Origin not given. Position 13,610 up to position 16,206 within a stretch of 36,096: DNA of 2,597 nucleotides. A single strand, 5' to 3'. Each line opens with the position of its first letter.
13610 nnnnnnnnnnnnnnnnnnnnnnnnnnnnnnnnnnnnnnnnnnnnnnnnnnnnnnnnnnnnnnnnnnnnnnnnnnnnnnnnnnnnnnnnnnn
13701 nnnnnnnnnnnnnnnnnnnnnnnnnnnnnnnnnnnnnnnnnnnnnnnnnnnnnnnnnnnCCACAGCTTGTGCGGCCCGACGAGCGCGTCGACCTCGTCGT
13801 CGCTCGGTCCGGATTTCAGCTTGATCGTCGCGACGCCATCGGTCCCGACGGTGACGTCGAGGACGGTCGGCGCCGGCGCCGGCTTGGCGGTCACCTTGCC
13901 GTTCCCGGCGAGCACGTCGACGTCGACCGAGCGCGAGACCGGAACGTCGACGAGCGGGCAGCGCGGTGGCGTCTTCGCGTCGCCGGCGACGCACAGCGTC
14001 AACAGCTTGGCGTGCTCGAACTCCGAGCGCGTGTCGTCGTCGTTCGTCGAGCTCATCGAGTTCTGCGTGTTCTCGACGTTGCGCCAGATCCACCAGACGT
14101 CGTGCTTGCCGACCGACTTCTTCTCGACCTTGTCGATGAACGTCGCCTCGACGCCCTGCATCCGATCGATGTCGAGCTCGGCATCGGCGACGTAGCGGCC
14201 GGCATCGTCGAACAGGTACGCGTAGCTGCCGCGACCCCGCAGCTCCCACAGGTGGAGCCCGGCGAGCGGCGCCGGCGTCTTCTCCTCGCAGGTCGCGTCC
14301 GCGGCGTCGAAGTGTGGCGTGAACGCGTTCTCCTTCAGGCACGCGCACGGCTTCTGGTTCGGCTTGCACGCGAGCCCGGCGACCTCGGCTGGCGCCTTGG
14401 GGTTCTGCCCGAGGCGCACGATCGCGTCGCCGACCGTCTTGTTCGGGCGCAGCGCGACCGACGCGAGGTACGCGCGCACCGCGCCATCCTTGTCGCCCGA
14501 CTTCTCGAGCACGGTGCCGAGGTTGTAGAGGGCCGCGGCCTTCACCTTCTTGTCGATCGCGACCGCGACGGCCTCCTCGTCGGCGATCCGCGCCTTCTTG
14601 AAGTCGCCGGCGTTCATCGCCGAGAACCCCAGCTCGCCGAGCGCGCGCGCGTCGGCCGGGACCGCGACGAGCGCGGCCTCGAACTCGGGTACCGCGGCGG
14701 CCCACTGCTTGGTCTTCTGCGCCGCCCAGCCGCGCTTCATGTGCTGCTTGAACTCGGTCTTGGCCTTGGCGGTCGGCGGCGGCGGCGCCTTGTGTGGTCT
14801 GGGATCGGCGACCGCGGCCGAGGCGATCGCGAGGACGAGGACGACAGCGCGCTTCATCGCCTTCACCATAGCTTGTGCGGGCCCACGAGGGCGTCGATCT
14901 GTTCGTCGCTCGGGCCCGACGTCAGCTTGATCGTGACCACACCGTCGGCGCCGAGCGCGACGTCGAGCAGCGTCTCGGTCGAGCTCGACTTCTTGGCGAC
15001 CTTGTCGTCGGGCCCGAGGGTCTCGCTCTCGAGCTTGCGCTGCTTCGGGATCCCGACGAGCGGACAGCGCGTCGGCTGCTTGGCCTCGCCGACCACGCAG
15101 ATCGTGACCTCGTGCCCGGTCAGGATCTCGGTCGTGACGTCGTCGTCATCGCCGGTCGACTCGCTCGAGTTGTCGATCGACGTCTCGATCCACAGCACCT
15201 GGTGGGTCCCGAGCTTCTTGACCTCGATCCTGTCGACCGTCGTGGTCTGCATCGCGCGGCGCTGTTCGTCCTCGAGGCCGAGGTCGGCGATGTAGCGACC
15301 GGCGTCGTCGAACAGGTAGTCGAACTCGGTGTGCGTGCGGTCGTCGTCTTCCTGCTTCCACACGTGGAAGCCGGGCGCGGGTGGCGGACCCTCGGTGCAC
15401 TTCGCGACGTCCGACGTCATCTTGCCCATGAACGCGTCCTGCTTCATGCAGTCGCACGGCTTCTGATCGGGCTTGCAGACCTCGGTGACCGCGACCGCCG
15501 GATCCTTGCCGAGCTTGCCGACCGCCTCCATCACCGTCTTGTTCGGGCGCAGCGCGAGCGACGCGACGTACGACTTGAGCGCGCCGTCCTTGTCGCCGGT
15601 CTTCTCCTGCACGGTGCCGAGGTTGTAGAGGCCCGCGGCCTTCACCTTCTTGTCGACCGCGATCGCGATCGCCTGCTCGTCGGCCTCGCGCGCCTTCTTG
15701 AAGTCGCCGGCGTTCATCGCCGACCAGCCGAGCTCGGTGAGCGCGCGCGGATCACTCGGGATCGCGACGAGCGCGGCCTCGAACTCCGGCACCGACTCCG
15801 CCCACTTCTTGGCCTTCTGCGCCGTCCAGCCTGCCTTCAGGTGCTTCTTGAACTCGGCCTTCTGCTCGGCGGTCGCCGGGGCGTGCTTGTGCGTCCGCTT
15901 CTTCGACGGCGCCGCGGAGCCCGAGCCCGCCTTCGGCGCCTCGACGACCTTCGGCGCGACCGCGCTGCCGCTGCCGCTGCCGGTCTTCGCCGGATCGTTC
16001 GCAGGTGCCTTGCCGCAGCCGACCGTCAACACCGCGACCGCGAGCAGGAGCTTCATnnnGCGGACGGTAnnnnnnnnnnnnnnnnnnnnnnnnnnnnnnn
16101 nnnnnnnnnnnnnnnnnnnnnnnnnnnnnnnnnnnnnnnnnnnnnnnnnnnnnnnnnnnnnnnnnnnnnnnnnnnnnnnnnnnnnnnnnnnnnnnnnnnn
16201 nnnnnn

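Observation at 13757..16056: Tandem duplicated Cys-rich TPR lipoprotein paralogs sharing a distinctive C-terminal tag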

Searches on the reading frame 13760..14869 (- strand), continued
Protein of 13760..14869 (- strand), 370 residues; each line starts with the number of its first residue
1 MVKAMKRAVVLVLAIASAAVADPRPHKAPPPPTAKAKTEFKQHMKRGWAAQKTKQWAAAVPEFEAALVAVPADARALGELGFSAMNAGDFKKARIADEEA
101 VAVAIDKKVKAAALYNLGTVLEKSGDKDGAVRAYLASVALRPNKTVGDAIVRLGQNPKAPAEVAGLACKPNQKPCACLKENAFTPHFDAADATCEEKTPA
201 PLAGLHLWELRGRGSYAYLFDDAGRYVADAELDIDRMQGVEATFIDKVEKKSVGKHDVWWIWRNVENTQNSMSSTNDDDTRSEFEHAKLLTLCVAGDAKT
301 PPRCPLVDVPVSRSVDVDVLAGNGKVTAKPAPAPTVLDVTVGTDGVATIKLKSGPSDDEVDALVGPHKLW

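Call 31: predict_structure(alignment_id=A2)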
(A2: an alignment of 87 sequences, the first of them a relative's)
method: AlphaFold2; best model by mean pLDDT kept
length: 370 residues; sequences in the alignment: 87
mean_pLDDT: 89.4   pTM: 0.79
mean pLDDT of the five models: 89.4, 88.8, 88.5, 88.0, 87.9
residues with pLDDT >= 90: 275; 70-90: 57; 50-70: 24; < 50: 14
segments of 3 or more residues with pLDDT < 50: 1-7, 14-19
pLDDT, mean of each block of 10 residues (from residue 1): 44 49 69 93 98 98 97 95 98 95 89 96 94 92 95 84 66 92 72 95 97 94 94 90 97 98 95 80 95 95 95 95 89 96 98 94 96
secondary structure, 60 per line:
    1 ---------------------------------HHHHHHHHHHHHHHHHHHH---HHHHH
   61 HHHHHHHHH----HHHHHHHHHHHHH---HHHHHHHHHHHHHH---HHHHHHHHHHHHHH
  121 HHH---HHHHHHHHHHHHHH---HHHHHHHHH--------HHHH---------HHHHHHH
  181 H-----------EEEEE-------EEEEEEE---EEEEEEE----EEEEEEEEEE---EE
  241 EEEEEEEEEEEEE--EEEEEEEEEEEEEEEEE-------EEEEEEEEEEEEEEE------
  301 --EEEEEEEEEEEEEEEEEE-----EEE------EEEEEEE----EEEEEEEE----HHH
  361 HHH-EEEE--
elements in order: H34-52 H56-69 H74-86 H90-103 H107-123 H127-140 H144-152 H161-164 H174-181 E193-197 E205-211 E215-221 E226-235 E239-253 E256-272 E280-294 E303-320 E326-328 E335-341 E346-353 H358-363 E365-368

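Call 52: find_related_loci(query=A2, collection=metagenome_contigs, flank=5000)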
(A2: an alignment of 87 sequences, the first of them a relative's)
Query A2 (370 aa) in metagenome_contigs; peptide patterns used: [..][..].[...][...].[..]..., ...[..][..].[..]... (x = any residue, [..] = any of these).
260 stretches matched a pattern; 43 encode a relative of the query (tblastn E <= 1e-3); 43 distinct loci.
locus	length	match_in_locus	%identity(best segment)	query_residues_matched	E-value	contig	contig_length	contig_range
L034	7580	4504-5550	46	9-370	2e-90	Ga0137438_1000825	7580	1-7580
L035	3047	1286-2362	44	12-370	4e-84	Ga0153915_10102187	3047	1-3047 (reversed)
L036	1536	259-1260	44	33-370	9e-86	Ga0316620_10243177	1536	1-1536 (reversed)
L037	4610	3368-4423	42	5-370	9e-81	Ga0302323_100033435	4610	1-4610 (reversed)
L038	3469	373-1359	46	30-370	5e-81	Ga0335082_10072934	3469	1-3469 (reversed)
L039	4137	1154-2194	45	19-370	1e-80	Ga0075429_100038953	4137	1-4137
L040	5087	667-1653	44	39-370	2e-78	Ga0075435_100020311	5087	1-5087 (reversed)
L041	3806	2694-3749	41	5-370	9e-79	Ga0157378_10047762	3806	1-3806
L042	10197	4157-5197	45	12-370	5e-78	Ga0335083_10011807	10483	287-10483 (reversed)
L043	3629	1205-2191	44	39-370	2e-78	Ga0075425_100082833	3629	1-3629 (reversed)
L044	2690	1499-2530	42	21-370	2e-78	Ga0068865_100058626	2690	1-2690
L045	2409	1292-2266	46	39-370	5e-79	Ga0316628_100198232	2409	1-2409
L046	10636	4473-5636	40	2-370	7e-77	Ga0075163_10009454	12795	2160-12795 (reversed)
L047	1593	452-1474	42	27-370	1e-79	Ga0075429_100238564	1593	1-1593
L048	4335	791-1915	39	3-370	2e-68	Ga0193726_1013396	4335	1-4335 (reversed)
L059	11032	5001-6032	32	33-370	3e-29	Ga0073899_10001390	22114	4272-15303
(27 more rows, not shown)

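Call 55: search_protein_families(library=pfam, proteins=[L011:6750-7661:+, L012:9025-9948:+, L059:6025-6948:+, L030:3350-4180:-, L027:7110-8672:+, L029:7227-9362:+], max_evalue=0.01)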
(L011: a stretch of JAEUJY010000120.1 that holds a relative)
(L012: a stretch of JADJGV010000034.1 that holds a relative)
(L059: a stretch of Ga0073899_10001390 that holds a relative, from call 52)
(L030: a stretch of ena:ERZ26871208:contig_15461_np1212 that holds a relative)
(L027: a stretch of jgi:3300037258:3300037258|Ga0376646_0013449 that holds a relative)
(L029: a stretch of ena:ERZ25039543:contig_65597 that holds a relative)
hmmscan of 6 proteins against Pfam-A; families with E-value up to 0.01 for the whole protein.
L011:6750-7661:+ (303 aa): 1 family
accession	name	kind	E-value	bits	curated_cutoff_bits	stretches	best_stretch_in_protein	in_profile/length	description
PF04072.20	LCM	-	6.8e-40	137.4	22.3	1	31-201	1-186/187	Leucine carboxyl methyltransferase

L012:9025-9948:+ (307 aa): 1 family
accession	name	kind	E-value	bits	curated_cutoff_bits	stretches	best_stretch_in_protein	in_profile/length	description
PF04072.20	LCM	-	6.2e-40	137.5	22.3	1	35-205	1-186/187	Leucine carboxyl methyltransferase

L059:6025-6948:+ (307 aa): 1 family
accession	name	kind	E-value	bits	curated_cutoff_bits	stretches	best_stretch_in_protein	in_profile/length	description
PF04072.20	LCM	-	6.2e-40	137.5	22.3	1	35-205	1-186/187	Leucine carboxyl methyltransferase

L030:3350-4180:- (276 aa): 1 family
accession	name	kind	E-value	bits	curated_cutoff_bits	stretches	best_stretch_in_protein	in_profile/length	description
PF04072.20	LCM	-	1.6e-41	142.7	22.3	1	10-188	1-186/187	Leucine carboxyl methyltransferase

L027:7110-8672:+ (520 aa): 1 family
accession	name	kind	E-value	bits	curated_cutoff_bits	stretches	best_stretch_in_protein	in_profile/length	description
PF00149.33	Metallophos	-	4.7e-05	24.3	21.5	1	70-232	4-116/191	Calcineurin-like phosphoesterase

L029:7227-9362:+ (711 aa): 1 family
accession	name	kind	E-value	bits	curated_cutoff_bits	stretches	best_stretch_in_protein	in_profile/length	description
PF00413.30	Peptidase_M10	-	0.00023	21.5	24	1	192-228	103-139/159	Matrixin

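Call 66: search_protein_families(library=padloc, proteins=[window:13760-14869:-], max_evalue=0.01)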
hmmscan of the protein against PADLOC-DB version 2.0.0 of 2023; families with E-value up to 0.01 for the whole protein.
window:13760-14869:- (370 aa): 0 families

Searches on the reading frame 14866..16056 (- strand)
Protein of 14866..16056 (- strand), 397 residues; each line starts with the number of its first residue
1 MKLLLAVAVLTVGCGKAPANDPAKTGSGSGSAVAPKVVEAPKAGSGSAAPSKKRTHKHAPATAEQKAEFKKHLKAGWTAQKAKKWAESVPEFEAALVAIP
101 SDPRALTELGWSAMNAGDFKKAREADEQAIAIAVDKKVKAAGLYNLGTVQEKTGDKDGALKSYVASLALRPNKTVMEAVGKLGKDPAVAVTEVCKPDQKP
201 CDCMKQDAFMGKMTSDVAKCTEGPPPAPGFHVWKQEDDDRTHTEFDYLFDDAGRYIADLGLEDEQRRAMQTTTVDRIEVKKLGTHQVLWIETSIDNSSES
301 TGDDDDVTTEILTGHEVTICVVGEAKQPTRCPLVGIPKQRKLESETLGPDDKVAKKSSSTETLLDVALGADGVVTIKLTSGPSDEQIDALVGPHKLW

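Call 7: search_protein_families(library=pfam, proteins=[window:14866-16056:-], max_evalue=1)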
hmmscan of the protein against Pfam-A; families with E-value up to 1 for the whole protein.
window:14866-16056:- (397 aa): 13 families
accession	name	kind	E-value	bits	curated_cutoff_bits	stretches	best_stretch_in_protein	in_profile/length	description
PF07719.23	TPR_2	-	2.2e-12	46.5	27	2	140-172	1-33/34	Tetratricopeptide repeat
PF13432.12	TPR_16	-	1.9e-08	35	32.7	1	73-132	1-60/65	Tetratricopeptide repeat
PF00515.34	TPR_1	-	7.4e-08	32.3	27.8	1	140-172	1-33/34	Tetratricopeptide repeat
PF13176.12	TPR_7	-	5.3e-06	26.6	27.9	1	143-173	2-32/36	Tetratricopeptide repeat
PF13181.12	TPR_8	-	7.1e-06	26.2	25.7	1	143-172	4-33/34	Tetratricopeptide repeat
PF13424.12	TPR_12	-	1e-05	26.1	30.1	1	105-170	5-75/77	Tetratricopeptide repeat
PF13174.12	TPR_6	-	0.00058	20.8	26.3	0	143-163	3-23/33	Tetratricopeptide repeat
PF13428.12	TPR_14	-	0.0029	18.6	23.5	0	77-110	9-42/44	Tetratricopeptide repeat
PF13431.12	TPR_17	-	0.0033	18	24.4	0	92-124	2-34/34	Tetratricopeptide repeat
PF14559.12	TPR_19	-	0.012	16.4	25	1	81-135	3-57/68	Tetratricopeptide repeat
PF13374.12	TPR_10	-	0.039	14.4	27.5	1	105-133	4-32/42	Tetratricopeptide repeat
PF13414.12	TPR_11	-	0.13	12.5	26.8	0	154-172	8-26/42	TPR repeat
PF10345.15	Cohesin_load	-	0.23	10.2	25.8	1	108-168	360-426/585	Cohesin loading factor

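Call 8: search_protein_families(library=ncbifam, proteins=[window:14866-16056:-], max_evalue=1)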
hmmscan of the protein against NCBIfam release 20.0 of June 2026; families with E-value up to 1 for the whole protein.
window:14866-16056:- (397 aa): 12 families
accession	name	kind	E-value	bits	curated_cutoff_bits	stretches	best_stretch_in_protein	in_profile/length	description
NF047507.1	TPR_BatC_Lepto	exception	2.6e-12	46.7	175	1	74-174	29-130/214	TPR repeat-containing protein BatC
NF002725.1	PRK02603.1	equivalog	1.5e-06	28.3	143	1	110-174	42-106/173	photosystem I assembly protein Ycf3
NF040959.1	MamA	equivalog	9.3e-06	25.2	200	1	63-162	99-195/204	magnetosome protein MamA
TIGR00540.1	TPR_hemY_coli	hypoth_equivalog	0.00038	19.3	142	1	70-163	293-382/385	heme biosynthesis-associated TPR protein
NF033920.0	C39_PA2778_fam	equivalog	0.00077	18.9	150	1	60-170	147-254/255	PA2778 family cysteine peptidase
TIGR02552.1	LcrH_SycD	equivalog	0.0022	17.7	104.8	1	68-137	51-120/136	SycD/LcrH family type III secretion system chaperone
TIGR02521.1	type_IV_pilW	equivalog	0.0027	17.3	154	1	106-174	34-99/234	type IV pilus biogenesis/stability protein PilW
TIGR02917.1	PEP_TPR_lipo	equivalog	0.0031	15.5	312.2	1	72-174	128-227/899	XrtA/PEP-CTERM system TPR-repeat protein PrsT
NF033762.1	social_mot_Tgl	equivalog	0.0063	15.9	225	1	57-182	20-142/252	social motility TPR repeat lipoprotein Tgl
TIGR02795.1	tol_pal_ybgF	equivalog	0.013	16.1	90.1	1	75-164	8-100/119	tol-pal system protein YbgF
NF041717.1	HaaA_phane_TPR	equivalog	0.039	12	1125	1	105-167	674-739/882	cyclophane-containing RiPP biosynthesis TPR protein HaaT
NF033758.1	gliding_GltE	equivalog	0.042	12.8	225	1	131-172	78-118/411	adventurous gliding motility TPR repeat lipoprotein GltE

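Call 66: search_protein_families(library=padloc, proteins=[window:14866-16056:-], max_evalue=0.01)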
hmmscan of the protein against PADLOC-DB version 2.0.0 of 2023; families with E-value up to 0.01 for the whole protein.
window:14866-16056:- (397 aa): 0 families
